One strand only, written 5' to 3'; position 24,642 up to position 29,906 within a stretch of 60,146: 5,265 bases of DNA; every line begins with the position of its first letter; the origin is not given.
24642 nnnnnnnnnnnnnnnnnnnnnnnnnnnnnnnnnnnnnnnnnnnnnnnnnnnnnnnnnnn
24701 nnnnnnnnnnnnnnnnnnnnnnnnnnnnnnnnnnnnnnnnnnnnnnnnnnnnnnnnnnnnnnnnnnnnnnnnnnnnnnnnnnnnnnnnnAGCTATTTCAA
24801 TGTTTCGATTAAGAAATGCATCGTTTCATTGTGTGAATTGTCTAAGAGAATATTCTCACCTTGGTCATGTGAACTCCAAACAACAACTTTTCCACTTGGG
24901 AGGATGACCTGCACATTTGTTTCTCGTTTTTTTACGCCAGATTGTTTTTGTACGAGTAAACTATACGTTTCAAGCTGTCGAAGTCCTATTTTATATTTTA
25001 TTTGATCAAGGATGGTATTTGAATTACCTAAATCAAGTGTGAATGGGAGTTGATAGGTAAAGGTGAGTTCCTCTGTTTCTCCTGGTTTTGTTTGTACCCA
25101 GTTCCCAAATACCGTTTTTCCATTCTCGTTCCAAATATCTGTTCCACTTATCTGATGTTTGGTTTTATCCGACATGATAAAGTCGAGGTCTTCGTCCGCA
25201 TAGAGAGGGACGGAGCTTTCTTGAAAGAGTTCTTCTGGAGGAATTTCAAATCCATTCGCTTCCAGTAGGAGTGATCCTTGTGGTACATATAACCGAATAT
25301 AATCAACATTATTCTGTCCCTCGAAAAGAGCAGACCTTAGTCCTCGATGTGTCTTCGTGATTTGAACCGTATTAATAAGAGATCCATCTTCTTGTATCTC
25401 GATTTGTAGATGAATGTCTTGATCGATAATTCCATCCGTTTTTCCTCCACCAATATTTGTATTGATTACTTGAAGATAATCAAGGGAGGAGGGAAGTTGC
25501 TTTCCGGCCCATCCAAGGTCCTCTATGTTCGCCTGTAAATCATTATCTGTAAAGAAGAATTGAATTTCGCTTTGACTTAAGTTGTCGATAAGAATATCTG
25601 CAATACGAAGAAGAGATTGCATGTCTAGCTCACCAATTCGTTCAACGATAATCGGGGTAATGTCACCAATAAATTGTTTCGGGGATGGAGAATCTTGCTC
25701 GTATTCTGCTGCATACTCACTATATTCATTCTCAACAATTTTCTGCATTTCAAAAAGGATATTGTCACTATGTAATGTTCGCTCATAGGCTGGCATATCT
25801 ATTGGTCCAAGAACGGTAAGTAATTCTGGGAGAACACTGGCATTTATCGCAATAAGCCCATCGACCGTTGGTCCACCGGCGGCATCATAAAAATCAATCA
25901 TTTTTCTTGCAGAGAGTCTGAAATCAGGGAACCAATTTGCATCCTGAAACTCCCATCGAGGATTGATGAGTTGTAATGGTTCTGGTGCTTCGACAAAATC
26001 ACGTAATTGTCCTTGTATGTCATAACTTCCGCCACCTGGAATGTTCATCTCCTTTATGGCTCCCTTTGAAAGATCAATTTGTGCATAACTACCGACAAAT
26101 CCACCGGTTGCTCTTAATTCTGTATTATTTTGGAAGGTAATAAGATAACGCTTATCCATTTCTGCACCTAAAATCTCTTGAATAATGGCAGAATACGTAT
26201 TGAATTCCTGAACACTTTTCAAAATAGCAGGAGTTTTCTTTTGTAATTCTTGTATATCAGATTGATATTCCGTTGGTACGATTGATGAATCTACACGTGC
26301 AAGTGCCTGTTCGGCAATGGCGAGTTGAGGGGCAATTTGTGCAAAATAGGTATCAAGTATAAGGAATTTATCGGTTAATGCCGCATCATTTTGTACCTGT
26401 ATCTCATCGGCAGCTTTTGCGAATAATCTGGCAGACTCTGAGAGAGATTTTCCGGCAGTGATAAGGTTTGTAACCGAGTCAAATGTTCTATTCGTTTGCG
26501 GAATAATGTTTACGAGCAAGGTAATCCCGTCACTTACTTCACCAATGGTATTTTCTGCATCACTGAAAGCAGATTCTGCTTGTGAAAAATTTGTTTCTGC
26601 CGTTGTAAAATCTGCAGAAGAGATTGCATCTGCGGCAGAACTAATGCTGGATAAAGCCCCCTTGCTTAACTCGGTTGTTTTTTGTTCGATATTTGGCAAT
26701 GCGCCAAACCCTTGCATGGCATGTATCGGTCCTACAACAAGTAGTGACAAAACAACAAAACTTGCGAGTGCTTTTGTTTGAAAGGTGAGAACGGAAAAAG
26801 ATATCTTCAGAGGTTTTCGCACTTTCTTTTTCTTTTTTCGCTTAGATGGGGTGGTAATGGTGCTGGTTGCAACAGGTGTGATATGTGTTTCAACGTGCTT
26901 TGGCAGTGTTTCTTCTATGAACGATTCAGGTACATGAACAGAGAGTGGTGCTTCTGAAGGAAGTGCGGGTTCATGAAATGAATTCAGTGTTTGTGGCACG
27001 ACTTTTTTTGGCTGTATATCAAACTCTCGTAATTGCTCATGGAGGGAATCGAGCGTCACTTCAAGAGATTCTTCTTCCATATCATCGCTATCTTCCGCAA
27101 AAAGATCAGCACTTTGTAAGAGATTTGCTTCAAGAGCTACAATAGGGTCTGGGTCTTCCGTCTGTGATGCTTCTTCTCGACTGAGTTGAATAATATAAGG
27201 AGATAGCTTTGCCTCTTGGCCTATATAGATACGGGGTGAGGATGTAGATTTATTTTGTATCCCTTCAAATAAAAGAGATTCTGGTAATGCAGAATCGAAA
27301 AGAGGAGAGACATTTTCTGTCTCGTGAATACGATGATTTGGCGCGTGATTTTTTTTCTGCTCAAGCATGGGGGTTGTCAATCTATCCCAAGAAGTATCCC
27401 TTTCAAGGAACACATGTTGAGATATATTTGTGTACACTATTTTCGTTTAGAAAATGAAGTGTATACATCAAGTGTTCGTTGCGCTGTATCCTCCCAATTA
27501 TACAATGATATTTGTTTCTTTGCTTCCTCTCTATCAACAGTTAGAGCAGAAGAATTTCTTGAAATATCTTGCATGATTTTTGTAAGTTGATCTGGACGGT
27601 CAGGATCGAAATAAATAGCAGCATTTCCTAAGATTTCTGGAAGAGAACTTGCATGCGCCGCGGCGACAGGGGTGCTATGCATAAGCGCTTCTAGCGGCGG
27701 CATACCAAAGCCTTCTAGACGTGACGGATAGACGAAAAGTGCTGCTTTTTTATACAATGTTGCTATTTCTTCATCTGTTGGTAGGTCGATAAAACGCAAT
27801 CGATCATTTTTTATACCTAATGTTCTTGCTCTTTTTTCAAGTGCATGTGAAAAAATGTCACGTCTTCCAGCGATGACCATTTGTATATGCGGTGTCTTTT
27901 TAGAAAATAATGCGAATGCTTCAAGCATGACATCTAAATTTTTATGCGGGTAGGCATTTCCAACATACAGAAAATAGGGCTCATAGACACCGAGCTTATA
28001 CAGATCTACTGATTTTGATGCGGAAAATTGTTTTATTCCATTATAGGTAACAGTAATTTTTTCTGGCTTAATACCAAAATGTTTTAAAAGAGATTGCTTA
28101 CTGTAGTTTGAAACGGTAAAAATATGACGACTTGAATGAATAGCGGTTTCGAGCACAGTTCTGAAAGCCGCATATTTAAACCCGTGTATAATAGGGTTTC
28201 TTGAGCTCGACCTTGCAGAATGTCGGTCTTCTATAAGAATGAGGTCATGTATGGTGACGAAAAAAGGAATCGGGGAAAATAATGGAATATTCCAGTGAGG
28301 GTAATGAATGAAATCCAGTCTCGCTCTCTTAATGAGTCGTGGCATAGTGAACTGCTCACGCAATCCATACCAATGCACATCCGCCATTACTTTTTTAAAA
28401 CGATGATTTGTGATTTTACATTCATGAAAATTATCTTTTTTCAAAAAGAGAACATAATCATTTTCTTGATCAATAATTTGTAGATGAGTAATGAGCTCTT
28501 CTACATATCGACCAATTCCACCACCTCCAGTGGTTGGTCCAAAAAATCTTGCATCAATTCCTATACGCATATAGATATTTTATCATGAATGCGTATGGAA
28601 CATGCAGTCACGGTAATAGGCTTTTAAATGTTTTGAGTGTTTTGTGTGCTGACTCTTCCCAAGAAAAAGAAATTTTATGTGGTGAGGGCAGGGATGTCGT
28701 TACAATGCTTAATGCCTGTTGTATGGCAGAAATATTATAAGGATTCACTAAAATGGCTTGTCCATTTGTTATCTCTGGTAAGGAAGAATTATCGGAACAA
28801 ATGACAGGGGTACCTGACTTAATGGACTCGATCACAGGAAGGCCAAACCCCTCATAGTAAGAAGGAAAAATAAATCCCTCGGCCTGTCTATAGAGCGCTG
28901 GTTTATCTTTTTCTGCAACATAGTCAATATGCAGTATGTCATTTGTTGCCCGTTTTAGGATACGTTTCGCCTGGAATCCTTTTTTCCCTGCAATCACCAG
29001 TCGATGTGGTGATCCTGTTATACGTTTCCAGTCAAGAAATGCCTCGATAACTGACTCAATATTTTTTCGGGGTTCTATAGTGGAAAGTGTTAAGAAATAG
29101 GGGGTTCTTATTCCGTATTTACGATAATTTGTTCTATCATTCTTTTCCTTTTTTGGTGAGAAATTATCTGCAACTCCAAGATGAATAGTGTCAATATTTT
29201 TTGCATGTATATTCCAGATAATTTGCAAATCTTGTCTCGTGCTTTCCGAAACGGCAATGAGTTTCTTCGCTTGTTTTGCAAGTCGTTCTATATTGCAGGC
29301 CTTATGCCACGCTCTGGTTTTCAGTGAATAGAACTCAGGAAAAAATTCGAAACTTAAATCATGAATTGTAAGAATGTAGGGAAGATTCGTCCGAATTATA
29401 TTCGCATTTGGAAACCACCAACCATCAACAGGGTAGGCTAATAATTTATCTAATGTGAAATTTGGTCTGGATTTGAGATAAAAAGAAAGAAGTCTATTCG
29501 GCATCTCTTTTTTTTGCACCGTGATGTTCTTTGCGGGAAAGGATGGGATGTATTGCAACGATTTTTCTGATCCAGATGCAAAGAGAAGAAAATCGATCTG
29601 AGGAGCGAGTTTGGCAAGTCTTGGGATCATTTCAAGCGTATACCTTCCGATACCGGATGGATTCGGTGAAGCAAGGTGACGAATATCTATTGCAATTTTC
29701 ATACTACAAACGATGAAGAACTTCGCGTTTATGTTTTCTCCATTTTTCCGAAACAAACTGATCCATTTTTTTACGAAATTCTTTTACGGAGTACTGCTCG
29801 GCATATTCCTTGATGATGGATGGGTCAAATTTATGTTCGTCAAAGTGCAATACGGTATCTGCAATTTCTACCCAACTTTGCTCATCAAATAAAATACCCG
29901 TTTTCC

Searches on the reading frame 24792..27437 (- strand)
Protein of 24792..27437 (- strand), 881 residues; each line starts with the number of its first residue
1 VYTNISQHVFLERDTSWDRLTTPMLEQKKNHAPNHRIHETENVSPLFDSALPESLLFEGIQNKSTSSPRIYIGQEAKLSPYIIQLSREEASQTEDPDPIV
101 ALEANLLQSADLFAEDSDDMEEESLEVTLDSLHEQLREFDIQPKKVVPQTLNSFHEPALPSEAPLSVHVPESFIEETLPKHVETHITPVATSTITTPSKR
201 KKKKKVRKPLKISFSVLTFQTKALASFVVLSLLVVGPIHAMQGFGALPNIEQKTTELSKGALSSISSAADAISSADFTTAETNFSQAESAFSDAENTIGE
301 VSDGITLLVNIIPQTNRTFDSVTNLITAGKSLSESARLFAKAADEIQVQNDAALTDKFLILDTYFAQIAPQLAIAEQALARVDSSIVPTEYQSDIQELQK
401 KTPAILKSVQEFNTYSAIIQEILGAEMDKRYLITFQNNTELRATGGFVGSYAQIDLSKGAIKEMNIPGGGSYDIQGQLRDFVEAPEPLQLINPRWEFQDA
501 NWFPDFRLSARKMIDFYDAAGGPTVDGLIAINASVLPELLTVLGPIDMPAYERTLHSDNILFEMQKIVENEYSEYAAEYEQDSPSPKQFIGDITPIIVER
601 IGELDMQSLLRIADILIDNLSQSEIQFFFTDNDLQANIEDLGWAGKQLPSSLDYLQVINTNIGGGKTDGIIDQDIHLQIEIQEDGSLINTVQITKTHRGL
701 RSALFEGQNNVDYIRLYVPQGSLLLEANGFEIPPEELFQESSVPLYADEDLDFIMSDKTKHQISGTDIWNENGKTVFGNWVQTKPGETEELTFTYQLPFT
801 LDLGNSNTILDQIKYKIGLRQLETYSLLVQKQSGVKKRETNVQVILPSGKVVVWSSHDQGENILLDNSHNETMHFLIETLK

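Call 60: search_protein_families(library=pfam, proteins=[window:24792-27437:-], max_evalue=0.001)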
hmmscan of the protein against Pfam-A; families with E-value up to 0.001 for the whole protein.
window:24792-27437:- (881 aa): 1 family
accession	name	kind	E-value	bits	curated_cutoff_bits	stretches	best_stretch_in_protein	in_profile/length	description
PF13196.11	DUF4012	-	1.4e-23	84.4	28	1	428-561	3-136/144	Protein of unknown function (DUF4012)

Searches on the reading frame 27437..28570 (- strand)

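Call 60: search_protein_families(library=pfam, proteins=[window:27437-28570:-], max_evalue=0.001)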
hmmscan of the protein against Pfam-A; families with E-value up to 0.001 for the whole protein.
window:27437-28570:- (377 aa): 5 families
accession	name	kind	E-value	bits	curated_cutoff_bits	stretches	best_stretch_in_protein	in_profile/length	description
PF00534.26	Glycos_transf_1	-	2.1e-26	92.9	26.4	1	197-350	15-169/172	Glycosyl transferases group 1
PF13692.12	Glyco_trans_1_4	-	2e-22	80.4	27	1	198-336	2-139/142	Glycosyl transferases group 1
PF13439.12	Glyco_transf_4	-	8.9e-18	65.3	28.5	1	17-179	2-166/170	Glycosyltransferase Family 4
PF20706.3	GT4-conflict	-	5.5e-11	42.5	26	1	200-337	200-328/385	Family 4 Glycosyltransferase in conflict systems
PF13579.12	Glyco_trans_4_4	-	5.9e-07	30.4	29.7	1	17-178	1-158/158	Glycosyl transferase 4-like domain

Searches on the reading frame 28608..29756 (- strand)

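Call 60: search_protein_families(library=pfam, proteins=[window:28608-29756:-], max_evalue=0.001)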
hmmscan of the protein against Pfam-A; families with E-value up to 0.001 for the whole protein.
window:28608-29756:- (382 aa): 4 families
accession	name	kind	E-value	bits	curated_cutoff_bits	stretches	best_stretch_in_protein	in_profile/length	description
PF00534.26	Glycos_transf_1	-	7.7e-24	84.6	26.4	1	218-353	15-156/172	Glycosyl transferases group 1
PF13692.12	Glyco_trans_1_4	-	5.8e-19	69.2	27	1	219-350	2-137/142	Glycosyl transferases group 1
PF13439.12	Glyco_transf_4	-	1.8e-11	44.8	28.5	1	34-196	2-167/170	Glycosyltransferase Family 4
PF20706.3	GT4-conflict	-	3.4e-08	33.3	26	1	155-326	139-316/385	Family 4 Glycosyltransferase in conflict systems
